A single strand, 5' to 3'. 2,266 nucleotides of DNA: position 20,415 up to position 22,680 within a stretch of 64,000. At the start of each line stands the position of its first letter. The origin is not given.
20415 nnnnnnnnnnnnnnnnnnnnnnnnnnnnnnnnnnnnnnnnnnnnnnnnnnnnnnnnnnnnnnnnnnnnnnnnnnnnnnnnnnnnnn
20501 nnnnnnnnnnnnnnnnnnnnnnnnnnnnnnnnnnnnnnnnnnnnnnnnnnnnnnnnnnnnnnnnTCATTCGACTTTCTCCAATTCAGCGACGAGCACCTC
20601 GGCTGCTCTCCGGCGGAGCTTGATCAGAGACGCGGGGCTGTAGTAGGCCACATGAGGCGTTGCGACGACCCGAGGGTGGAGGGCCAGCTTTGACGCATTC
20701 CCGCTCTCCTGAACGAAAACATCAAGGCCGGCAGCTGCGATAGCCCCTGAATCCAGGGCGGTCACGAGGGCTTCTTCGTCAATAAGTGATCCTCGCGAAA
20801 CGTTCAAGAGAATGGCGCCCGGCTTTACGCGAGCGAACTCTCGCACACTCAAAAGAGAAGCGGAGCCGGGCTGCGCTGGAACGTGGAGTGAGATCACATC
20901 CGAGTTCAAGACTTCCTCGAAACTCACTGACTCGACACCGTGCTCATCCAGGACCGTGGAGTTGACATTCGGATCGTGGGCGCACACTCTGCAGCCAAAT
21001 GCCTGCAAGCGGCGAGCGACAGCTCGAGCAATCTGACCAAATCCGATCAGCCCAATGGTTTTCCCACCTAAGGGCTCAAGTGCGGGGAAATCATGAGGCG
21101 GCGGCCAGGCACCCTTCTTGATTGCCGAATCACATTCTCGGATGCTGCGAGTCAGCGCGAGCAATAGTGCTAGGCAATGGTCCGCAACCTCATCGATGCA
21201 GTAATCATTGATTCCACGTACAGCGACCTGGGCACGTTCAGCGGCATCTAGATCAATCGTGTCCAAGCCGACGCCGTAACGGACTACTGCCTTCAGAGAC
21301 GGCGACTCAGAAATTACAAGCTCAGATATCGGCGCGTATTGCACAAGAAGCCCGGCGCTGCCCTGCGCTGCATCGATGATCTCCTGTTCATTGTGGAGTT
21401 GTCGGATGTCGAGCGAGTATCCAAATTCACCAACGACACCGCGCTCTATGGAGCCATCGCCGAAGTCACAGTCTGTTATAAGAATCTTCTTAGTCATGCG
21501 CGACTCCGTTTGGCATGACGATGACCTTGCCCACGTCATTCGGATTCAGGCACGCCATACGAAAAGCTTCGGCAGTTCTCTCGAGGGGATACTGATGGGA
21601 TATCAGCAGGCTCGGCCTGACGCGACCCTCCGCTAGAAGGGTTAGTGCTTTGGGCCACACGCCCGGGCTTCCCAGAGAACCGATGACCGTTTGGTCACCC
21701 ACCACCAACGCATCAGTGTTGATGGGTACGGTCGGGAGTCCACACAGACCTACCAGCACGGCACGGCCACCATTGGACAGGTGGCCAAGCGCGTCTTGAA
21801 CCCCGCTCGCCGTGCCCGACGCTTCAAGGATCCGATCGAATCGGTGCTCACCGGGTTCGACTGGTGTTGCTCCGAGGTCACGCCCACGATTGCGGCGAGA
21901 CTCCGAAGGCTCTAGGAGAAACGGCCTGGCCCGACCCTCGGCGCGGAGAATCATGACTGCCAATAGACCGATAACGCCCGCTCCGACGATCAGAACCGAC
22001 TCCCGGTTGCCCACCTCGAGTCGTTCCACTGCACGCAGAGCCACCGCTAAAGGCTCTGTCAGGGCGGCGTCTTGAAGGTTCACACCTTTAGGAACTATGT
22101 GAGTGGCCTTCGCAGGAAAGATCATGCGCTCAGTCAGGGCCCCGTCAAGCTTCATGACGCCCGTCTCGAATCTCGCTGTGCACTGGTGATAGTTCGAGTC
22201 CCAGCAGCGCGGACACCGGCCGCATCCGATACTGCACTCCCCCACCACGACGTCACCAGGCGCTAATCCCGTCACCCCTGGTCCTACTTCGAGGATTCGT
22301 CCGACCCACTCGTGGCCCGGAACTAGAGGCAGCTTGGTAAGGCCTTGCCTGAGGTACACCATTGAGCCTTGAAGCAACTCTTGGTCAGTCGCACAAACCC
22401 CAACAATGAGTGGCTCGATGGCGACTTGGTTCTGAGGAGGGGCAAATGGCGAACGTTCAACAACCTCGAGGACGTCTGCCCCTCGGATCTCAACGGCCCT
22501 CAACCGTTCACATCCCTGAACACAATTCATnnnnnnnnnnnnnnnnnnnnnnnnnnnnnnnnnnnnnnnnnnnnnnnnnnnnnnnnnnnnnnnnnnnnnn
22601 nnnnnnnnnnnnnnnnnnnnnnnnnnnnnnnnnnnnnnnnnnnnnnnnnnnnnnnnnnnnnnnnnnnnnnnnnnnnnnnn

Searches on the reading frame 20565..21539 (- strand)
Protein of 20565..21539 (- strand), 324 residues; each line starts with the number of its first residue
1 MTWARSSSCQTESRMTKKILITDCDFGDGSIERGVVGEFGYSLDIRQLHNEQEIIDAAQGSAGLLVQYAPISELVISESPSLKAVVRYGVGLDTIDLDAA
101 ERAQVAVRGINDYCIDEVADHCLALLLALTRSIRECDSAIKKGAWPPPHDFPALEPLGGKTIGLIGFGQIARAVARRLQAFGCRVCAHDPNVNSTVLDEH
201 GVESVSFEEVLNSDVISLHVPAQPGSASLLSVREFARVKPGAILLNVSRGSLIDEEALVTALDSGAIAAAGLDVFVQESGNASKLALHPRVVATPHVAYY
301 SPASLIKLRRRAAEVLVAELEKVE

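Call 4: search_protein_families(library=pfam, proteins=[window:20565-21539:-], max_evalue=0.01)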
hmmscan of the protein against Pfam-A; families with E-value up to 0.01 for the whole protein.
window:20565-21539:- (324 aa): 6 families
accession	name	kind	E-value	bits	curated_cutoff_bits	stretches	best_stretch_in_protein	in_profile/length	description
PF02826.25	2-Hacid_dh_C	-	2.5e-52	177.3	25.1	1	123-298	1-178/178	D-isomer specific 2-hydroxyacid dehydrogenase, NAD binding domain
PF00389.36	2-Hacid_dh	-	1e-13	51.6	24.6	1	42-305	21-109/134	D-isomer specific 2-hydroxyacid dehydrogenase, catalytic domain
PF03807.23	F420_oxidored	-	3e-05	25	21.6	1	161-223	1-70/94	NADP oxidoreductase coenzyme F420-dependent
PF00670.27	AdoHcyase_NAD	-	0.00037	21.1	27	1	157-250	21-112/162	S-adenosyl-L-homocysteine hydrolase, NAD binding domain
PF07991.19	KARI_N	-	0.0062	16.6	20.6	1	157-223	2-71/165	Acetohydroxy acid isomeroreductase, NADPH-binding domain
PF22660.2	RS_preATP-grasp-like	-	0.0099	16.7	27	0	160-195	2-37/98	Ribonucleotide synthetase preATP-grasp domain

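Call 55: search_protein_families(library=ncbifam, proteins=[window:20565-21539:-], max_evalue=1e-10)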
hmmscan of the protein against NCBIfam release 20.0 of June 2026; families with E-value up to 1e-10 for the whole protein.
window:20565-21539:- (324 aa): 21 families
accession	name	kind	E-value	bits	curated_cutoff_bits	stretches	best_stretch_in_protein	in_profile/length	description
TIGR01327.1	PGDH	equivalog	1.8e-59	201.9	454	1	36-298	16-279/525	phosphoglycerate dehydrogenase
NF005069.0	PRK06487.1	equivalog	7.2e-48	163.3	448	1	47-305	35-296/320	2-hydroxyacid dehydrogenase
NF009714.1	PRK13243.1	equivalog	1.3e-47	162.7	455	1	70-318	56-311/332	glyoxylate reductase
NF006263.0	PRK08410.1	equivalog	1.2e-43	149.7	389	1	31-310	14-297/311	D-2-hydroxyacid dehydrogenase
NF008759.0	PRK11790.1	equivalog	1.4e-35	122.7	404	1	70-298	65-295/410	phosphoglycerate dehydrogenase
NF000492.1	vanH_gen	exception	1.6e-35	122.6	540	1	80-305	65-296/312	D-lactate dehydrogenase VanH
NF005387.0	PRK06932.1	equivalog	2.6e-34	118.6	492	1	53-312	37-302/314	2-hydroxyacid dehydrogenase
NF011938.0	PRK15409.1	equivalog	3e-34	118.5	492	1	51-313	36-302/324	glyoxylate/hydroxypyruvate reductase GhrB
NF005750.0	PRK07574.1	equivalog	3.4e-31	108.6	329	1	75-298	108-335/386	NAD-dependent formate dehydrogenase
NF006374.0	PRK08605.1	subfamily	1.1e-30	106.9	356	1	44-312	29-314/332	D-lactate dehydrogenase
NF000371.1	vanH_Agroup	exception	2.2e-29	102.7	700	1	80-303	70-299/322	VanH-A/VanH-Pt family D-lactate dehydrogenase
NF000151.1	vanH-Ac1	exception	2.3e-27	96.2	750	1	15-280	33-293/351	D-lactate dehydrogenase VanH-Ac1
NF041369.1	Dhydh_Halo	equivalog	1.3e-26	93.6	400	1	90-299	64-274/305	D-2-hydroxyacid dehydrogenase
NF000128.1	vanH-Sc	exception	4.3e-26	91.8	650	1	85-280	90-277/337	D-lactate dehydrogenase VanH-Sc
NF009127.0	PRK12480.1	equivalog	8.5e-26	90.7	579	1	78-279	66-265/330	D-lactate dehydrogenase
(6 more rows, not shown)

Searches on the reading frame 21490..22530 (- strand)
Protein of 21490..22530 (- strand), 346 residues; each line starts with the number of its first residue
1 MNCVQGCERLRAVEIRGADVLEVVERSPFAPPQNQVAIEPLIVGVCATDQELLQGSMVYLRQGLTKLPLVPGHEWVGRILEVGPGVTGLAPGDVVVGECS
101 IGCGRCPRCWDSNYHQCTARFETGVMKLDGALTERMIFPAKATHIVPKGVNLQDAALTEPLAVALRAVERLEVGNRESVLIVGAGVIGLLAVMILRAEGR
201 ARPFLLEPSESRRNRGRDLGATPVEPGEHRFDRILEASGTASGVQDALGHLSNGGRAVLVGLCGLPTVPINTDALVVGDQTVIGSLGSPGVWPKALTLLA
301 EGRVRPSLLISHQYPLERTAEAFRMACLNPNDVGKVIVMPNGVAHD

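Call 4: search_protein_families(library=pfam, proteins=[window:21490-22530:-], max_evalue=0.01)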
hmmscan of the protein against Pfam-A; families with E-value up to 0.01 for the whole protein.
window:21490-22530:- (346 aa): 4 families
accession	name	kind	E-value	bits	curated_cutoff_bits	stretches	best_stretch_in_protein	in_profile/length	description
PF08240.17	ADH_N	-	1e-20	74.3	23.5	1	33-147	2-103/104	Alcohol dehydrogenase GroES-like domain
PF16912.11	Glu_dehyd_C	-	5.6e-13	49.3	34.9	1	155-325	4-200/211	Glucose dehydrogenase C-terminus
PF00107.32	ADH_zinc_N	-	1.9e-11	44.4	31.8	1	187-300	2-128/129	Zinc-binding dehydrogenase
PF13602.12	ADH_zinc_N_2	-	6.8e-05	24.2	27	1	227-338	20-134/134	Zinc-binding dehydrogenase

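Call 41: find_encoding_contigs(protein=window:21490-22530:-, flank=6000, max_places=10)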
Protein window:21490-22530:- (346 aa): 4 contigs read that carry it; 3 places shown.
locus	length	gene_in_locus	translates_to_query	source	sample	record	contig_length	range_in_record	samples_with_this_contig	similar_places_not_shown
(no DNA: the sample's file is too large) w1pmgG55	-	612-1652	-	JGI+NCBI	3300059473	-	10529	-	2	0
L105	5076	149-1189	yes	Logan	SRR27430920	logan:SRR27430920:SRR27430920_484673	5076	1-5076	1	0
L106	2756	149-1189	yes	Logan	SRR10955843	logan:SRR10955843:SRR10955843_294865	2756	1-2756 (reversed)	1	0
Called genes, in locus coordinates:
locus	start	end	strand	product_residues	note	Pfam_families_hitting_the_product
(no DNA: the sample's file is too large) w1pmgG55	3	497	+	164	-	?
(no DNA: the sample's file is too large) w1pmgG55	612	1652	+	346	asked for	PF08240:ADH_N, PF16912:Glu_dehyd_C, PF00107:ADH_zinc_N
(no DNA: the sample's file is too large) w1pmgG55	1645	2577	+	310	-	PF00389:2-Hacid_dh, PF02826:2-Hacid_dh_C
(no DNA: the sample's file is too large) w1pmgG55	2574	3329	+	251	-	PF09339:HTH_IclR, PF12802:MarR_2 (faint), PF01614:IclR_C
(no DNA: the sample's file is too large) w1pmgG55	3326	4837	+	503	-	PF00005:ABC_tran, PF13304:AAA_21 (faint), PF00005:ABC_tran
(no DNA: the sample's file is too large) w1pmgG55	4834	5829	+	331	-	PF02653:BPD_transp_2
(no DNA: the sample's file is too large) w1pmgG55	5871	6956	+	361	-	PF00532:Peripla_BP_1, PF13407:Peripla_BP_4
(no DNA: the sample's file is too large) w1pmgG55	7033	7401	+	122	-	PF12680:SnoaL_2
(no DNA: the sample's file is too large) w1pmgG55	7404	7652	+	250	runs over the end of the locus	PF00106:adh_short, PF08659:KR, PF23441:SDR, PF13561:adh_short_C2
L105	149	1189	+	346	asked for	PF08240:ADH_N, PF16912:Glu_dehyd_C, PF00107:ADH_zinc_N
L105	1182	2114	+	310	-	PF00389:2-Hacid_dh, PF02826:2-Hacid_dh_C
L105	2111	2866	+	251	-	PF09339:HTH_IclR, PF12802:MarR_2 (faint), PF01614:IclR_C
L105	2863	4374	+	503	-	PF00005:ABC_tran, PF13304:AAA_21 (faint), PF00005:ABC_tran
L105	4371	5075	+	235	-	?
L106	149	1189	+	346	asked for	PF08240:ADH_N, PF16912:Glu_dehyd_C, PF00107:ADH_zinc_N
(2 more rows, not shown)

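Call 55: search_protein_families(library=ncbifam, proteins=[window:21490-22530:-], max_evalue=1e-10)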
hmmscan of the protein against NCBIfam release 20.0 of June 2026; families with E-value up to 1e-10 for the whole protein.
window:21490-22530:- (346 aa): 16 families
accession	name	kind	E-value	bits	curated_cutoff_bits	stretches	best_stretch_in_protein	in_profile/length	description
NF041097.1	keto_inos_dh_IolM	equivalog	2.5e-41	141.6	450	1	21-327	40-378/389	scyllo-inosose 3-dehydrogenase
NF003808.0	PRK05396.1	equivalog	3.1e-37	128.3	380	1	31-338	23-338/341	L-threonine 3-dehydrogenase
TIGR00692.1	tdh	equivalog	6.4e-36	124.1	458.35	1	33-339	23-339/340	L-threonine 3-dehydrogenase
NF007489.0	PRK10083.1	equivalog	1.9e-30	106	376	1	13-338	4-335/339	Zn-dependent oxidoreductase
NF010344.0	PRK13771.1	subfamily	4.5e-25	88.3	349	1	21-199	13-187/334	putative alcohol dehydrogenase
NF007375.0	PRK09880.1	equivalog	5.2e-24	84.6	469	1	42-336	36-339/344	L-idonate 5-dehydrogenase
NF007642.0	PRK10309.1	equivalog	5.5e-24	85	550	1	33-330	25-337/347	galactitol-1-phosphate 5-dehydrogenase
TIGR03989.1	Rxyl_3153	subfamily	2.5e-22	79.7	440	1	24-117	17-105/370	NDMA-dependent alcohol dehydrogenase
NF047908.1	AldhRedAhr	equivalog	2.5e-22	79.2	470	1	33-323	28-319/335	NADPH-dependent aldehyde reductase Ahr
TIGR03366.1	HpnZ_proposed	hypoth_equivalog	6.6e-22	78.1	328.1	1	36-284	8-277/315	putative phosphonate catabolism associated alcohol dehydrogenase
TIGR01202.1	bchC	equivalog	2.9e-19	69.3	291.25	1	51-337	44-306/308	chlorophyll synthesis pathway protein BchC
NF041172.1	AcrlCoa_red_Thmprot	equivalog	7e-19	67.9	500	1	30-199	22-187/334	acryloyl-CoA reductase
TIGR03201.1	dearomat_had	equivalog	3.9e-16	59.1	338.65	0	34-199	24-190/349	6-hydroxycyclohex-1-ene-1-carbonyl-CoA dehydrogenase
NF006940.0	PRK09422.1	equivalog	4.3e-15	55.5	344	1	18-306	9-305/338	alcohol dehydrogenase AdhP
TIGR02818.1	adh_III_F_hyde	equivalog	6.4e-11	41.9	543.95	0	15-126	8-114/368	S-(hydroxymethyl)glutathione dehydrogenase/class III alcohol dehydrogenase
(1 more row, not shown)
